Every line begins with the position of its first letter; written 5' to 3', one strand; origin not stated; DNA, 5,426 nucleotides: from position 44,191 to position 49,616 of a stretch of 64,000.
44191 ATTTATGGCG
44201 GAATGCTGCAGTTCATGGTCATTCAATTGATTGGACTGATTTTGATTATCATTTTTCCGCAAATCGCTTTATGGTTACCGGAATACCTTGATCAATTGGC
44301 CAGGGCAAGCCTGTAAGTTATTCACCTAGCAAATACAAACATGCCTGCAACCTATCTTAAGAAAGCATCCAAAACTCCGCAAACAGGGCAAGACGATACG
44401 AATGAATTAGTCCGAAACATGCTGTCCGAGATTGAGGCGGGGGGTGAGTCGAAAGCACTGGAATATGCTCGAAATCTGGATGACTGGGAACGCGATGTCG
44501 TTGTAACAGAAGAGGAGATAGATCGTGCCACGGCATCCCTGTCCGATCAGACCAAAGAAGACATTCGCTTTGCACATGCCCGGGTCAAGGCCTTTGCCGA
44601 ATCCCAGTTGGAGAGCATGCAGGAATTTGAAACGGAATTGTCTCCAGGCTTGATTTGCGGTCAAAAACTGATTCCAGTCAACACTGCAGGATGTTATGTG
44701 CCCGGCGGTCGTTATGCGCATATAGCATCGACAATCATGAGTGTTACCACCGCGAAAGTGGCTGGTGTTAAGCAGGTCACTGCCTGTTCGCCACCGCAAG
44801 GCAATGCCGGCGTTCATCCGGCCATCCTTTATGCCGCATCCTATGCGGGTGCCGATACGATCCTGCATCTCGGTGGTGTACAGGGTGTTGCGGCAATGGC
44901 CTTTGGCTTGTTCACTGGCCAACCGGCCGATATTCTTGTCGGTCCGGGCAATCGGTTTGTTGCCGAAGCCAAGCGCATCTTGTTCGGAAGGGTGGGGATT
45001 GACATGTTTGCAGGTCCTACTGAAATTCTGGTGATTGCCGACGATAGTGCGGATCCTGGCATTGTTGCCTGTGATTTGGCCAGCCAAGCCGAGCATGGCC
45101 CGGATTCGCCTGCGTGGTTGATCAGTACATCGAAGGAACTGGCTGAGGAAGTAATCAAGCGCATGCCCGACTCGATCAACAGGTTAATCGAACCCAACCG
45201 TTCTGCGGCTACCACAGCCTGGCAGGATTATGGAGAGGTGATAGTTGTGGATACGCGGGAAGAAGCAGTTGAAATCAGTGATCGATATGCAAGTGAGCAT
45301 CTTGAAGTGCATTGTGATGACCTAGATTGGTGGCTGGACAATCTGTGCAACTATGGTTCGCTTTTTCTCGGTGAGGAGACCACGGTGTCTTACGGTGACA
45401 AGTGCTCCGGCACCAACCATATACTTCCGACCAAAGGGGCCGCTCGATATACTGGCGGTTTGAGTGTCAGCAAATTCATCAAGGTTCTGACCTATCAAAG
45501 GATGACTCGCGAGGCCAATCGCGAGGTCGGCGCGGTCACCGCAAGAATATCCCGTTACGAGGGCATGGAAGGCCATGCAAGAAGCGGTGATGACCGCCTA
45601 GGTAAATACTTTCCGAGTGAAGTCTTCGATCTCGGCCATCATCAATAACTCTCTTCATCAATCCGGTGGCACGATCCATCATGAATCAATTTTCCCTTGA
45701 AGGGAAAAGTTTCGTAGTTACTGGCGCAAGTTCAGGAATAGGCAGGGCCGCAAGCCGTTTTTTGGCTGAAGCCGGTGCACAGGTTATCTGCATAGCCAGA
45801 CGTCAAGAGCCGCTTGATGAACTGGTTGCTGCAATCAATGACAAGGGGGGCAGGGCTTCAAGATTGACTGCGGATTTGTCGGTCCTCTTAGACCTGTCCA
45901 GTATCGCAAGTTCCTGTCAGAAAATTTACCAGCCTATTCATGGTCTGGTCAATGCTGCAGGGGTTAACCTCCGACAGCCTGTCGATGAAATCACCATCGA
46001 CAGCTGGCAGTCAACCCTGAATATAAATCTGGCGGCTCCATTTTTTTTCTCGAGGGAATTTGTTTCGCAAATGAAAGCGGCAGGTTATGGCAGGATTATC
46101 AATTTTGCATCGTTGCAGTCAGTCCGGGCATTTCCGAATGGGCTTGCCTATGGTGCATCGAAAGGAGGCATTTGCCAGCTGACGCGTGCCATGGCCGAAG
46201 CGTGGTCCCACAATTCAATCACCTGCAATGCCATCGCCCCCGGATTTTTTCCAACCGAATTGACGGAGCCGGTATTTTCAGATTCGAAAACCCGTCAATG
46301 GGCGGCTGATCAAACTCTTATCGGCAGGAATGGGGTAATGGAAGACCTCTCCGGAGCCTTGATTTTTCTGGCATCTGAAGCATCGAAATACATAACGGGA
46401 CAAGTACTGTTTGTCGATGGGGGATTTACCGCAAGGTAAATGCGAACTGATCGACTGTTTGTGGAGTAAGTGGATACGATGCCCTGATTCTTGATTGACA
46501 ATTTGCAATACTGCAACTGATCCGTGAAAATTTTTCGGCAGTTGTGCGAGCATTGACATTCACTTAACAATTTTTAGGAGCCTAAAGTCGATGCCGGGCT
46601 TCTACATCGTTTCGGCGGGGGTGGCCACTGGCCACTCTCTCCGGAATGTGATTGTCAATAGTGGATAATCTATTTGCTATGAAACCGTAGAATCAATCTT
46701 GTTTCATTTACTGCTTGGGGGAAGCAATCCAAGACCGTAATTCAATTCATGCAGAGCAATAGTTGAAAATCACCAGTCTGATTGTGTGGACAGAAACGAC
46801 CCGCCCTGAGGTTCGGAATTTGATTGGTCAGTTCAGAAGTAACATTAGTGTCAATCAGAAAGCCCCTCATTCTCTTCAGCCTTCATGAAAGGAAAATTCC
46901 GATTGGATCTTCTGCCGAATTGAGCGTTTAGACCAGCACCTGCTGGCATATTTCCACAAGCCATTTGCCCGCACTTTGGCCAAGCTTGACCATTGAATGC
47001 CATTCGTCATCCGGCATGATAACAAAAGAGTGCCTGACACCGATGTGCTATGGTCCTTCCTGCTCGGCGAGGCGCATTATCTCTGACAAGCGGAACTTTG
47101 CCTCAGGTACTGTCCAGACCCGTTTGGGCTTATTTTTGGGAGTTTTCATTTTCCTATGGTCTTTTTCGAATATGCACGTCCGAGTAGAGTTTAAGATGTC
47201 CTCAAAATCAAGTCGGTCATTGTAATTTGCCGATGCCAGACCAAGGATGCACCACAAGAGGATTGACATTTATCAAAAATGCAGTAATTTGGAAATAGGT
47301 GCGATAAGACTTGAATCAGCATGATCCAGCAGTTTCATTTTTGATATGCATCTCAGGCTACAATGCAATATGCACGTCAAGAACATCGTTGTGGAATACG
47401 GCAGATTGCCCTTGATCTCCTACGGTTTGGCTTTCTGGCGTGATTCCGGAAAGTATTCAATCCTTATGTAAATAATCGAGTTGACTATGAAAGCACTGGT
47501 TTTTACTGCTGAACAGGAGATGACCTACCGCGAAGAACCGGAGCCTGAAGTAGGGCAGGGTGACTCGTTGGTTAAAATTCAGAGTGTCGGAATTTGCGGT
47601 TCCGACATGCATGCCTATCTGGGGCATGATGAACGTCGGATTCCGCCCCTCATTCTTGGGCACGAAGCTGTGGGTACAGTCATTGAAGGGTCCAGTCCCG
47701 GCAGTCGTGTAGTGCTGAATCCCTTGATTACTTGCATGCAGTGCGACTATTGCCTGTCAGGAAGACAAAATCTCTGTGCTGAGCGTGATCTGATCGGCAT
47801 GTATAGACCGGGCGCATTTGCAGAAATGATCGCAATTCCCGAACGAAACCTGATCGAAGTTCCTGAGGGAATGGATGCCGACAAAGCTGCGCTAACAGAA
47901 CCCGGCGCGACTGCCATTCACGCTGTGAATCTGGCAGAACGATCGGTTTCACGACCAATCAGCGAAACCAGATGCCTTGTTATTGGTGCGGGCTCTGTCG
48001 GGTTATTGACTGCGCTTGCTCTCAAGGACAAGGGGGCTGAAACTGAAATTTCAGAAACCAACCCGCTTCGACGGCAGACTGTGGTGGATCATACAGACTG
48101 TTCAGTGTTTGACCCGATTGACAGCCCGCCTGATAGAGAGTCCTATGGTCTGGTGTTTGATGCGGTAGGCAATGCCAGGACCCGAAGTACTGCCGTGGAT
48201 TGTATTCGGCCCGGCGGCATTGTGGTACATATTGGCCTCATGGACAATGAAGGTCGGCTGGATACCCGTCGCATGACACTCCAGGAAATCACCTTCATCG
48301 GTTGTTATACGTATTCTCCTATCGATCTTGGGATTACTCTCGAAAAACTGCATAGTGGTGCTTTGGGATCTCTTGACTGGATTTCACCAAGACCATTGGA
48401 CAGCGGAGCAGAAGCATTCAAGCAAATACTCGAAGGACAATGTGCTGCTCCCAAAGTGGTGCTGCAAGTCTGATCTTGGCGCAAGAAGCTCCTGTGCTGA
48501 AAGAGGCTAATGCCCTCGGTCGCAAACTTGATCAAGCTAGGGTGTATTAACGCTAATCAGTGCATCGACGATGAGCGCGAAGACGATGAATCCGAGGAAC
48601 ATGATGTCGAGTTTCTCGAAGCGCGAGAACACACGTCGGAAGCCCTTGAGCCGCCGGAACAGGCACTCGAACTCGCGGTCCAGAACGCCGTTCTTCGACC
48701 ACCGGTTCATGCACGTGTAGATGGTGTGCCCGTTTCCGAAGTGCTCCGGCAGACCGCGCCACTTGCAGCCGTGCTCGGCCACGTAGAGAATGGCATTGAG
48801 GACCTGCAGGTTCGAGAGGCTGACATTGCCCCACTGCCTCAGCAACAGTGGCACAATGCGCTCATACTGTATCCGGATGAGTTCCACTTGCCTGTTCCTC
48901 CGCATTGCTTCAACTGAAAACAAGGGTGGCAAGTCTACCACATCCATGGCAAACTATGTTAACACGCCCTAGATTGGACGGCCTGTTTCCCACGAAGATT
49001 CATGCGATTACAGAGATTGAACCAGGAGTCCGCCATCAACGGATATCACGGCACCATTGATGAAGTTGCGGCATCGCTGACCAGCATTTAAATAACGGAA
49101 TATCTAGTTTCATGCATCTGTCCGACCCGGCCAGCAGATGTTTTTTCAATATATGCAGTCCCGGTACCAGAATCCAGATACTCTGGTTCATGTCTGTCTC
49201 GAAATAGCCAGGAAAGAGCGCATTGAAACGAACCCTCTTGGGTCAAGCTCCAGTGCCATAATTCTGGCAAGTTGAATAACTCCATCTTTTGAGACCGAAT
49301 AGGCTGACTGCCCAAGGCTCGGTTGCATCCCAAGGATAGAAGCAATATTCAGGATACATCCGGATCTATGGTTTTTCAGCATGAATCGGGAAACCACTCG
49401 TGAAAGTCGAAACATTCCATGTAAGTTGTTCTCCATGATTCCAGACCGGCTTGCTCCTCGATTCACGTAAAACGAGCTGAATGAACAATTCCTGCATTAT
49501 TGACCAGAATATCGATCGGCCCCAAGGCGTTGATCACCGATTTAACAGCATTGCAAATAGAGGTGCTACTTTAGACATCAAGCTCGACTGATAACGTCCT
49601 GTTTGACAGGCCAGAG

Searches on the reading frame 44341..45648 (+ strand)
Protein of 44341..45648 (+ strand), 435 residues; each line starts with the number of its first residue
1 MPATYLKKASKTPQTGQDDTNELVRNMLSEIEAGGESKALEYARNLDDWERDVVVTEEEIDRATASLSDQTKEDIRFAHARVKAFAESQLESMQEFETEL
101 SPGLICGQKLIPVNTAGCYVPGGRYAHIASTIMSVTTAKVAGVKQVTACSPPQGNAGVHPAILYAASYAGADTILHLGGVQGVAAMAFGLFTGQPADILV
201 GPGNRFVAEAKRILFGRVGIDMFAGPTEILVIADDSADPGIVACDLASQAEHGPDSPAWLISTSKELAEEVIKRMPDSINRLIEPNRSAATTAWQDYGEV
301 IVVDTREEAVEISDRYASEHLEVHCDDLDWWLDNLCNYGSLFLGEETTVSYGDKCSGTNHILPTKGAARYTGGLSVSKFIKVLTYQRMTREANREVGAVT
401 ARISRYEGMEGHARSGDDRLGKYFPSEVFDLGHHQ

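Call 24: search_protein_families(library=ncbifam, proteins=[window:44341-45648:+], max_evalue=0.001)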
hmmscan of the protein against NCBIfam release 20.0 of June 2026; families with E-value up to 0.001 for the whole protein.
window:44341-45648:+ (435 aa): 2 families
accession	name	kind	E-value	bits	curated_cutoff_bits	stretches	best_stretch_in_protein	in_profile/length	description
TIGR00069.1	hisD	equivalog_domain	1.4e-133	445.9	243.8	1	24-416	1-390/393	histidinol dehydrogenase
NF010343.0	PRK13770.1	equivalog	1.2e-72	245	647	1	17-415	18-410/416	histidinol dehydrogenase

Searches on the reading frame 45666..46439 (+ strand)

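Call 24: search_protein_families(library=ncbifam, proteins=[window:45666-46439:+], max_evalue=0.001)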
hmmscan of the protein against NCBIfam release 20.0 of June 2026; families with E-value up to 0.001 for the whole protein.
window:45666-46439:+ (257 aa): 232 families (the best 25 are shown)
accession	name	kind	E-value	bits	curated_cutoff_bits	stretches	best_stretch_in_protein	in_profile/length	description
NF006070.0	PRK08213.1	subfamily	1.4e-62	211.6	279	1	4-256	3-258/259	gluconate 5-dehydrogenase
NF004778.0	PRK06124.1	equivalog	1.2e-60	205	303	1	4-257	2-255/256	SDR family oxidoreductase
TIGR01832.1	kduD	equivalog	9.4e-57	192.3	338.85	1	9-257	1-248/248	2-dehydro-3-deoxy-D-gluconate 5-dehydrogenase KduD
NF005711.0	PRK07523.1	subfamily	1.5e-56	191.9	413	1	6-256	3-253/255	SDR family oxidoreductase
NF005559.1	PRK07231.1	subfamily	1.4e-55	188.5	215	1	11-255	2-248/249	glucose 1-dehydrogenase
NF005390.0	PRK06935.1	equivalog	9.3e-54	182.5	369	1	5-257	7-258/258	2-dehydro-3-deoxy-D-gluconate 5-dehydrogenase KduD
NF004791.0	PRK06138.1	equivalog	8.2e-52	176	312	1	10-256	2-251/252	SDR family oxidoreductase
NF005488.0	PRK07097.1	equivalog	2.1e-51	174.6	369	1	5-256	2-259/266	gluconate 5-dehydrogenase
NF005309.0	PRK06841.1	subfamily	2.6e-51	174.6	286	1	4-256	6-254/255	GolD/DthD family dehydrogenase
TIGR01830.1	3oxo_ACP_reduc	equivalog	4.2e-51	174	297.75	1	17-254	2-238/239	3-oxoacyl-[acyl-carrier-protein] reductase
NF006693.0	PRK09242.1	equivalog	2.3e-49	167.9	328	1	7-256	4-255/258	SDR family oxidoreductase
TIGR01963.1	PHB_DH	subfamily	1e-48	165.8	307.05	1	14-256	2-254/255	3-hydroxybutyrate dehydrogenase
NF009466.0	PRK12826.1-2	subfamily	1.1e-48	165.9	222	1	15-254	5-244/248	3-oxoacyl-ACP reductase FabG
NF005446.0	PRK07035.1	equivalog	2.4e-48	164.6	373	1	5-255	3-254/255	SDR family oxidoreductase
NF004198.0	PRK05653.1-3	equivalog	1.1e-47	162.5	296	1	10-254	4-246/248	3-oxoacyl-ACP reductase FabG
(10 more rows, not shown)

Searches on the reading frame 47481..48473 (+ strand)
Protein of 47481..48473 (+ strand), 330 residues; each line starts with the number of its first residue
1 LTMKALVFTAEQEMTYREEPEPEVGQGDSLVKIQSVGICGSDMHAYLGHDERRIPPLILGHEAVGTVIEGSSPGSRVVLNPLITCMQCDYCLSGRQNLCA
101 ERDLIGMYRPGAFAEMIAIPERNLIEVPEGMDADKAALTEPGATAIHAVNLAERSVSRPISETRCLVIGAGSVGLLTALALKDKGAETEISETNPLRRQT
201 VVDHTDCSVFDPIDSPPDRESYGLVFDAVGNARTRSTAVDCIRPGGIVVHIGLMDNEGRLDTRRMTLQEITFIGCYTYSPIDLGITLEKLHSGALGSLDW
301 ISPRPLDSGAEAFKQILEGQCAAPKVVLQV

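Call 24: search_protein_families(library=ncbifam, proteins=[window:47481-48473:+], max_evalue=0.001)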
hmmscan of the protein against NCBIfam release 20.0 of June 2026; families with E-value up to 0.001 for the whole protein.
window:47481-48473:+ (330 aa): 21 families
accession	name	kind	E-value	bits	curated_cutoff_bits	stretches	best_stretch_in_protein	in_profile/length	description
NF003808.0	PRK05396.1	equivalog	4.7e-39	134.2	380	1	3-328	1-338/341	L-threonine 3-dehydrogenase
NF007375.0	PRK09880.1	equivalog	1.1e-33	116.4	469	1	5-317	7-324/344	L-idonate 5-dehydrogenase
TIGR00692.1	tdh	equivalog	3.1e-32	111.9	458.35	1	14-321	11-333/340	L-threonine 3-dehydrogenase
NF007489.0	PRK10083.1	equivalog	3.3e-31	108.5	376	1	3-183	1-182/339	Zn-dependent oxidoreductase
NF007642.0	PRK10309.1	equivalog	2.4e-30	106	550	1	3-188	1-187/347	galactitol-1-phosphate 5-dehydrogenase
NF010344.0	PRK13771.1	subfamily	1.1e-28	100.2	349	1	3-293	1-298/334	putative alcohol dehydrogenase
NF041097.1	keto_inos_dh_IolM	equivalog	1.5e-27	96.3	450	1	11-274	37-333/389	scyllo-inosose 3-dehydrogenase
TIGR03366.1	HpnZ_proposed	hypoth_equivalog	2e-24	86.4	328.1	1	22-288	1-291/315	putative phosphonate catabolism associated alcohol dehydrogenase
NF006940.0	PRK09422.1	equivalog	5.3e-24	84.8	344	1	3-176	1-176/338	alcohol dehydrogenase AdhP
NF041172.1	AcrlCoa_red_Thmprot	equivalog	4e-23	81.9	500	1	3-287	1-293/334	acryloyl-CoA reductase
TIGR03201.1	dearomat_had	equivalog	2.6e-18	66.2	338.65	1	13-186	10-191/349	6-hydroxycyclohex-1-ene-1-carbonyl-CoA dehydrogenase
TIGR01202.1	bchC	equivalog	1.7e-17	63.5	291.25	1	4-318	3-298/308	chlorophyll synthesis pathway protein BchC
TIGR02822.1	adh_fam_2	subfamily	2.2e-17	63.1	283.5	1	16-252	17-254/329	zinc-binding alcohol dehydrogenase family protein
NF047908.1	AldhRedAhr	equivalog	4.5e-16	58.6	470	1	10-256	12-264/335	NADPH-dependent aldehyde reductase Ahr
TIGR03989.1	Rxyl_3153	subfamily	2.9e-15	56.4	440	1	5-101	5-107/370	NDMA-dependent alcohol dehydrogenase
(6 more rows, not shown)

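Call 59: find_encoding_contigs(protein=window:47487-48473:+, flank=6000, max_places=6)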
Protein window:47487-48473:+ (328 aa): 2 contigs read that carry it; 1 place shown.
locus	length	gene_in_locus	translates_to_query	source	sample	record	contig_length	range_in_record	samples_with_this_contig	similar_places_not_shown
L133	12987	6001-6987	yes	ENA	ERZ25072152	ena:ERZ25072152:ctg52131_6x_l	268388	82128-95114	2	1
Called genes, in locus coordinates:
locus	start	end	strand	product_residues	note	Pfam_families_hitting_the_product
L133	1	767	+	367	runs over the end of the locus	PF03480:DctP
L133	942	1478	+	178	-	PF04290:DctQ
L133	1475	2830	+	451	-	PF06808:DctM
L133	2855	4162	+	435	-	PF00815:Histidinol_dh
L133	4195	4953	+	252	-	PF23441:SDR (weak), PF00106:adh_short, PF08659:KR, PF13561:adh_short_C2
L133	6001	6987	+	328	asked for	PF08240:ADH_N, PF16912:Glu_dehyd_C, PF00107:ADH_zinc_N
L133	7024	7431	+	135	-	-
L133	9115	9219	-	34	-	-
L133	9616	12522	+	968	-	PF07669:Eco57I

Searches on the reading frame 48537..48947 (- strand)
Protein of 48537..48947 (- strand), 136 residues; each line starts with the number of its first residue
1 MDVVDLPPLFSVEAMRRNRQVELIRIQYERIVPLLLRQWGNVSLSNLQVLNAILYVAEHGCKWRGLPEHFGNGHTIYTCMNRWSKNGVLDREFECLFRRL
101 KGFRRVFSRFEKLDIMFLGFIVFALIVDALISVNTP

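Call 24: search_protein_families(library=ncbifam, proteins=[window:48537-48947:-], max_evalue=0.001)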
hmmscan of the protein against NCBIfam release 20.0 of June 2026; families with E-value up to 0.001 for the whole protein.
window:48537-48947:- (136 aa): 1 family
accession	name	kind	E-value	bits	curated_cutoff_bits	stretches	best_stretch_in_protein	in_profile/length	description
NF033580.1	transpos_IS5_3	equivalog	2.3e-25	89.6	110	2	22-91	4-76/258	IS5 family transposase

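Call 25: search_protein_families(library=pfam, proteins=[window:48537-48947:-], max_evalue=0.01)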
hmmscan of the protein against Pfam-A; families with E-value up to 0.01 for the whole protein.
window:48537-48947:- (136 aa): 2 families
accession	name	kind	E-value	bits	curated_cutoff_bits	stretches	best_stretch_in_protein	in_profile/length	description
PF13340.11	DUF4096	-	1.6e-17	64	34.3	1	27-91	5-74/76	Putative transposase of IS4/5 family (DUF4096)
PF00249.37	Myb_DNA-binding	-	2.3e-05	24.8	24.4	1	55-85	15-44/46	Myb-like DNA-binding domain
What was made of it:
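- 48537..48947 (-): Context: IS5-family transposase N-terminal fragment downstream of the tRNA. PF13340 (call 25).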

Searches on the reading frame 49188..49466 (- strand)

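Call 24: search_protein_families(library=ncbifam, proteins=[window:49188-49466:-], max_evalue=0.001)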
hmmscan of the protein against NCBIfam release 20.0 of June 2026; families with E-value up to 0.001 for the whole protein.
window:49188-49466:- (92 aa): 121 families (the best 25 are shown)
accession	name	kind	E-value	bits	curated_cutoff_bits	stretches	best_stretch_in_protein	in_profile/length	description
TIGR01830.1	3oxo_ACP_reduc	equivalog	1.7e-15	57.3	297.75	1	10-78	103-170/239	3-oxoacyl-[acyl-carrier-protein] reductase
NF004197.0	PRK05653.1-1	equivalog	3e-14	53.3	332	1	9-78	110-178/249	3-oxoacyl-ACP reductase FabG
NF009466.0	PRK12826.1-2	subfamily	2e-12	47.1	222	1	10-78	109-176/248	3-oxoacyl-ACP reductase FabG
NF004199.0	PRK05653.1-4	equivalog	5.7e-12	45.7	301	1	9-78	109-177/247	3-oxoacyl-ACP reductase FabG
TIGR01832.1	kduD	equivalog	5.9e-12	45.6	338.85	1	10-77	107-174/248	2-dehydro-3-deoxy-D-gluconate 5-dehydrogenase KduD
NF005893.0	PRK07856.1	equivalog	1.1e-11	44.6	255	1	8-77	102-171/255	SDR family oxidoreductase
NF009464.0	PRK12824.1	subfamily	2.1e-11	43.9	269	1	9-78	106-174/245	3-oxoacyl-ACP reductase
NF005067.0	PRK06484.1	equivalog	2.1e-11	43.1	713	1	11-78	113-180/524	short chain dehydrogenase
NF006070.0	PRK08213.1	subfamily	2.5e-11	43.6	279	1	10-78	116-188/259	gluconate 5-dehydrogenase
NF005880.0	PRK07831.1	equivalog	3.1e-11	43.4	336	1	10-78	125-193/263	SDR family oxidoreductase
NF040605.2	mycolic_FabG1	exception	4.4e-11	43.1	420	1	10-78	94-161/233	3-oxoacyl-ACP reductase FabG1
NF005446.0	PRK07035.1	equivalog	5.9e-11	42.1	373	1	11-78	117-183/255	SDR family oxidoreductase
NF009547.0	PRK12936.1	subfamily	1.1e-10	41.6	436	1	10-77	107-173/245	3-ketoacyl-(acyl-carrier-protein) reductase NodG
NF049979.1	AlphHSDSHdhA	equivalog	1.3e-10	41.2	350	1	10-73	110-172/258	7alpha-hydroxysteroid dehydrogenase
NF004791.0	PRK06138.1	equivalog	1.7e-10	40.6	312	1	8-73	106-170/252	SDR family oxidoreductase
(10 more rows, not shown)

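Call 25: search_protein_families(library=pfam, proteins=[window:49188-49466:-], max_evalue=0.01)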
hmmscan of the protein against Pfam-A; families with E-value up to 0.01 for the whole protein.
window:49188-49466:- (92 aa): 2 families
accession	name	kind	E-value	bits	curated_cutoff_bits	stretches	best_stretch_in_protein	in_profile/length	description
PF00106.31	adh_short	-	2e-15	57.2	26.6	1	10-80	104-172/195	short chain dehydrogenase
PF13561.12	adh_short_C2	-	4.7e-10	39.9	27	1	10-78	100-165/236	Enoyl-(Acyl carrier protein) reductase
